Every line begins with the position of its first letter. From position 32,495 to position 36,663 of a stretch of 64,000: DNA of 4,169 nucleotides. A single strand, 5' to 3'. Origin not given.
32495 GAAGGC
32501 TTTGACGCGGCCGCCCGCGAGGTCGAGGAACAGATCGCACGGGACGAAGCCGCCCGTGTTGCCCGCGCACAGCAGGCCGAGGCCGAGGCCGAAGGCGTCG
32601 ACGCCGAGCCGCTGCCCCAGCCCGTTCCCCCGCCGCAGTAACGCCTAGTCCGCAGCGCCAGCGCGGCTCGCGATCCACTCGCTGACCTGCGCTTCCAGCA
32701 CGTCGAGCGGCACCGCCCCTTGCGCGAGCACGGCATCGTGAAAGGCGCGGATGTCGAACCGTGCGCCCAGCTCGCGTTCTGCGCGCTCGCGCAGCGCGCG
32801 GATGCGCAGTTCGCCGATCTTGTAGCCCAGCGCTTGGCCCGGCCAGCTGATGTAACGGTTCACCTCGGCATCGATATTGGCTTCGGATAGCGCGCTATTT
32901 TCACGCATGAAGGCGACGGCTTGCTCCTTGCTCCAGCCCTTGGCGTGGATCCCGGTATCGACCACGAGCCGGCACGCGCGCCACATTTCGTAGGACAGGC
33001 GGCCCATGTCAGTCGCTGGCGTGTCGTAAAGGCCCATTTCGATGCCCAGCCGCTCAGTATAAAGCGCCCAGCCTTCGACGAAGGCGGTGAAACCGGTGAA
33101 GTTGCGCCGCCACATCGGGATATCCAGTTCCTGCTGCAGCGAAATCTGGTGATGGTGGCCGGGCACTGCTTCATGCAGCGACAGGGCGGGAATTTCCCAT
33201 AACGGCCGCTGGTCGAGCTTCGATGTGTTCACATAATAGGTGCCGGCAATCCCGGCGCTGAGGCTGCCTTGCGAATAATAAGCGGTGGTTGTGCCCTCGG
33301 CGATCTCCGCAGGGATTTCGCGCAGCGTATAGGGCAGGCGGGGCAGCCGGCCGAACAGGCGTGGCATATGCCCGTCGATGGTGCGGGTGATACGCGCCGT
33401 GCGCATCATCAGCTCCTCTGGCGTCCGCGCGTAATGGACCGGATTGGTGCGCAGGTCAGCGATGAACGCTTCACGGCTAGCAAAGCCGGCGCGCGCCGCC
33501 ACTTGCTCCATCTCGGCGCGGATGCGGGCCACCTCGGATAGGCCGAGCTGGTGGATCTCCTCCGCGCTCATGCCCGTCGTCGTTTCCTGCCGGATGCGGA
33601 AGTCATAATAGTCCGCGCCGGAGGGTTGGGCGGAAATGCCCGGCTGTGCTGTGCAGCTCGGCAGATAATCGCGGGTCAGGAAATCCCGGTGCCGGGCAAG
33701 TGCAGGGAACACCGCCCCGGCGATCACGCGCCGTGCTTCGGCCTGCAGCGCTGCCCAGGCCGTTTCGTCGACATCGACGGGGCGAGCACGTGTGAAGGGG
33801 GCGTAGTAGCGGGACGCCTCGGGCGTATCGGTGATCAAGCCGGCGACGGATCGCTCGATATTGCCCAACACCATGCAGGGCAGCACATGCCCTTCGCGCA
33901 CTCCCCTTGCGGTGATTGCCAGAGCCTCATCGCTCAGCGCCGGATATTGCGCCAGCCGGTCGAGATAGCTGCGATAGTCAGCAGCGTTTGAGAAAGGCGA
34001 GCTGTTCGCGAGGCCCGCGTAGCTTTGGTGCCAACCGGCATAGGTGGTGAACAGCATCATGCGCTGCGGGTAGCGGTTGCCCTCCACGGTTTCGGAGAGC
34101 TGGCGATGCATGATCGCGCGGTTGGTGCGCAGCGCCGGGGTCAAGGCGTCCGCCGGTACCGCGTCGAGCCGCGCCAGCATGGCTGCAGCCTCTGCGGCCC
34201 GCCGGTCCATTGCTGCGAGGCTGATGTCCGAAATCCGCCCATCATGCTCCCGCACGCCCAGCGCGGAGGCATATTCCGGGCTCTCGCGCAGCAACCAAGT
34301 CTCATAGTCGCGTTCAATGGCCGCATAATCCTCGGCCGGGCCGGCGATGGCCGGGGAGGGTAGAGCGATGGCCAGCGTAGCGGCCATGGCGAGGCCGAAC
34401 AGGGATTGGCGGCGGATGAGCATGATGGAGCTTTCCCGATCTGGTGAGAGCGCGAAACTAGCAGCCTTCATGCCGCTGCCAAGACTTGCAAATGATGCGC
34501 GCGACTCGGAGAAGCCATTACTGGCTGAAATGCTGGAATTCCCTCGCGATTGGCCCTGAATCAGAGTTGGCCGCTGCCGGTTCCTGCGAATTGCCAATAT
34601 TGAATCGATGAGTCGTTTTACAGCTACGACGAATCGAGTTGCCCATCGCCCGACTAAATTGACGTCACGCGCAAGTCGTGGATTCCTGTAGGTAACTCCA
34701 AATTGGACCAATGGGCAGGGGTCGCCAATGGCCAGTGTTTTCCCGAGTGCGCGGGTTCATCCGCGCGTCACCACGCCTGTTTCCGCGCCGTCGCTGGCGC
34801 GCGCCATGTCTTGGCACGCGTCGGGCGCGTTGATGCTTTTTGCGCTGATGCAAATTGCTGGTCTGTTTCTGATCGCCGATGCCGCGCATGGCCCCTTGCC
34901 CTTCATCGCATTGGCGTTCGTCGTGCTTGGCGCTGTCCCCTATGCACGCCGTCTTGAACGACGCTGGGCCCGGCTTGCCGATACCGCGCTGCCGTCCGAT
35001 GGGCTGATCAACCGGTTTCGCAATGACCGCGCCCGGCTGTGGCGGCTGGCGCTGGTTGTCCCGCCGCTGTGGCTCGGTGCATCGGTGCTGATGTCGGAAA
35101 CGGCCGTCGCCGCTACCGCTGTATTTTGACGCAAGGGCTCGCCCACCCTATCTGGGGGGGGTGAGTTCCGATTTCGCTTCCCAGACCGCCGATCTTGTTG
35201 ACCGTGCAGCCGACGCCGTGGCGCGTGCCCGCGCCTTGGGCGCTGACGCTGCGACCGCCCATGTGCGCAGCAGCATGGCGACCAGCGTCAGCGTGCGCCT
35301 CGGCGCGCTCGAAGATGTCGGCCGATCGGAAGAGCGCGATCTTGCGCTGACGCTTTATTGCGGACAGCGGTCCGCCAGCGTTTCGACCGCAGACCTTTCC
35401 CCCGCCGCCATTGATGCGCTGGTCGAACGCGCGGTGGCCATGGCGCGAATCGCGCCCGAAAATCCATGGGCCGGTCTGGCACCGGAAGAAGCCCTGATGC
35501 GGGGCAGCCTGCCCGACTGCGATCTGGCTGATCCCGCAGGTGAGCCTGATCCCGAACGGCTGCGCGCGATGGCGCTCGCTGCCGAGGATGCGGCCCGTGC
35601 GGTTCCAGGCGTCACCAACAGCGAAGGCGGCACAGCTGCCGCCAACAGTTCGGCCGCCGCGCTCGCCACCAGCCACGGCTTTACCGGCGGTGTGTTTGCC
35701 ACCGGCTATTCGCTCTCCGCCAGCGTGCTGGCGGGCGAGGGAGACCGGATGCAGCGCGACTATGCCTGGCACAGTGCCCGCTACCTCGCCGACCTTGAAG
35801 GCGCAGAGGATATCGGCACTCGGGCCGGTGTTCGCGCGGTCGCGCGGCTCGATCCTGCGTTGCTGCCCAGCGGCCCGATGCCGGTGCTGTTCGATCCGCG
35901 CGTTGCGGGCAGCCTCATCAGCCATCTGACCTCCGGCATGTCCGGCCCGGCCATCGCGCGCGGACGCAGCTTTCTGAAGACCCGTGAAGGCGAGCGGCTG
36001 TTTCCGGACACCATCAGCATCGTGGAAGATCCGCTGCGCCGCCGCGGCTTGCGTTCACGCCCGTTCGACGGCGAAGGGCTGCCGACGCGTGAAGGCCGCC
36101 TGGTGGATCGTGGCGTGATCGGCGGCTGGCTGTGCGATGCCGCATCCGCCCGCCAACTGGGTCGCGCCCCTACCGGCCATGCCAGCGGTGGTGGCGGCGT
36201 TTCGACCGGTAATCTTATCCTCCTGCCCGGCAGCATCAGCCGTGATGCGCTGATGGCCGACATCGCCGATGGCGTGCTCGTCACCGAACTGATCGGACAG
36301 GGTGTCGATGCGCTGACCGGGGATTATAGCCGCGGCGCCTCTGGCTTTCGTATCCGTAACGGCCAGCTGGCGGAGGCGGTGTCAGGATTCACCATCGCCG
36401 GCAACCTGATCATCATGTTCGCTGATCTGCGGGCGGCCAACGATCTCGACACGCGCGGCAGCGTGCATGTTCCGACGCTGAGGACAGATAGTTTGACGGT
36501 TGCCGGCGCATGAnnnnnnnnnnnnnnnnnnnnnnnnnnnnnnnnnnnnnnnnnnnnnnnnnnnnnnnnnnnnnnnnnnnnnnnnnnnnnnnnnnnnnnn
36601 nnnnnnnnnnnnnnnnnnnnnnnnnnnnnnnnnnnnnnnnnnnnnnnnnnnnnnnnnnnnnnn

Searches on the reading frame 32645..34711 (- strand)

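Call 55: search_protein_families(library=pfam, proteins=[window:32645-34711:-], max_evalue=0.0001)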
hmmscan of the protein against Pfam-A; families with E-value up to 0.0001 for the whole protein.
window:32645-34711:- (688 aa): 1 family
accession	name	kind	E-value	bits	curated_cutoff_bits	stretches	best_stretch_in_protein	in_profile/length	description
PF05960.17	DUF885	-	1.6e-169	566.4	32.4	1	145-676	1-532/532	Bacterial protein of unknown function (DUF885)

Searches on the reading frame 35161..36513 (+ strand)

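Call 55: search_protein_families(library=pfam, proteins=[window:35161-36513:+], max_evalue=0.0001)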
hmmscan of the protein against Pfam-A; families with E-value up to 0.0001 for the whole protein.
window:35161-36513:+ (450 aa): 3 families
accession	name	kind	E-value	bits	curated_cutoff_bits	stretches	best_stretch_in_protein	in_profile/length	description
PF19289.4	PmbA_TldD_3rd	-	7.8e-64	215.3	22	1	237-449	1-220/220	PmbA/TldA metallopeptidase C-terminal domain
PF19290.4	PmbA_TldD_2nd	-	8e-12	46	20.9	1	125-230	2-109/109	PmbA/TldA metallopeptidase central domain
PF01523.21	PmbA_TldD_1st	-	7.4e-11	42.5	20.9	1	41-95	11-65/65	PmbA/TldA metallopeptidase domain 1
